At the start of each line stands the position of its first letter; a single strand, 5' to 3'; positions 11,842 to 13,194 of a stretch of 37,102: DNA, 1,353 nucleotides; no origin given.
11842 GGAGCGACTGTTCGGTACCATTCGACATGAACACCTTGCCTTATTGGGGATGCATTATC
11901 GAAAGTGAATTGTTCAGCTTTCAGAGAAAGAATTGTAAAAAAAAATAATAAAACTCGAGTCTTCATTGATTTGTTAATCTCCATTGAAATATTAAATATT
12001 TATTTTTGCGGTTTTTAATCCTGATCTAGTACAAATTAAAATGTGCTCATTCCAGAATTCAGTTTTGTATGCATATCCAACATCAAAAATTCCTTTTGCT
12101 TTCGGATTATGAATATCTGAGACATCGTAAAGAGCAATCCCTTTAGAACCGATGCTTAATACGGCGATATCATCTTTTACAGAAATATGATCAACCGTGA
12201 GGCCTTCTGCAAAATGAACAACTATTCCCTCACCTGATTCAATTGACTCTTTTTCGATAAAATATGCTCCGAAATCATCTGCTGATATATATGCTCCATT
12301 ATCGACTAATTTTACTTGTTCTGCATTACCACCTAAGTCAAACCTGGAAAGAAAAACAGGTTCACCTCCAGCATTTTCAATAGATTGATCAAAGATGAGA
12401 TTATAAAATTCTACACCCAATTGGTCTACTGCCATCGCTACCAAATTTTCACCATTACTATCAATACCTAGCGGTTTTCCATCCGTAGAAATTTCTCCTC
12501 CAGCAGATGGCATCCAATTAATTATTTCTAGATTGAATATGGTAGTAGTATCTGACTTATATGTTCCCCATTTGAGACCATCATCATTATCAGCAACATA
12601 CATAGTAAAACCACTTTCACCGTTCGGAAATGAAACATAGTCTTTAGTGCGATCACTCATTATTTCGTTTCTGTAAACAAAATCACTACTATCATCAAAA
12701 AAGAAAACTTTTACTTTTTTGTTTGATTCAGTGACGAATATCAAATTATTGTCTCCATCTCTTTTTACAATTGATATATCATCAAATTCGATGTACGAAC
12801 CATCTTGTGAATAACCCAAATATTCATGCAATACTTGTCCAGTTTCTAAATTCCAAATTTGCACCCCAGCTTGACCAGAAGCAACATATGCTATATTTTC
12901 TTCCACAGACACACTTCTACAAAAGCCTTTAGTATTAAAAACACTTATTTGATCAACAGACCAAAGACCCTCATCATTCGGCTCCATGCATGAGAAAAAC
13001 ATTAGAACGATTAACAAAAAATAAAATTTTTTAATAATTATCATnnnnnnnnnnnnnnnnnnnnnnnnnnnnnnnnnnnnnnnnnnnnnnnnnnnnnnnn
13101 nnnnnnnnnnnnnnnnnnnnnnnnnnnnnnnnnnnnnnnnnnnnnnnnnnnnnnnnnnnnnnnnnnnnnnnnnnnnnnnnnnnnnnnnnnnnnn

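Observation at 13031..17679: Candidate diderm poly-gamma-glutamate synthesis/export module: pgsB-pgsC, a doubly anchored periplasmic protein, a duplicated secreted protein and an OM beta-barrel, with no PgsA/CapD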

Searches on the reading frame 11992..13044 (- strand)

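Call 3: search_protein_families(library=pfam, proteins=[window:11992-13044:-], max_evalue=0.1)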
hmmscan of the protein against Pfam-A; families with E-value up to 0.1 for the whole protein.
window:11992-13044:- (350 aa): 1 family
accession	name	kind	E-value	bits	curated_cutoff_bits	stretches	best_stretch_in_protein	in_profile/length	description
PF25178.1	Beta-prop_WDR41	-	0.0043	16.3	50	1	51-117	54-120/440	WDR41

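Call 4: search_protein_families(library=ncbifam, proteins=[window:11992-13044:-], max_evalue=0.1)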
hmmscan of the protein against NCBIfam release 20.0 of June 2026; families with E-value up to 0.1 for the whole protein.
window:11992-13044:- (350 aa): 1 family
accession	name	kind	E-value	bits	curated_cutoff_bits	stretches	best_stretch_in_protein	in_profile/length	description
NF047780.1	LIC12708_fam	subfamily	0.063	12.1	150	0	72-132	167-226/391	LIC_12708 family protein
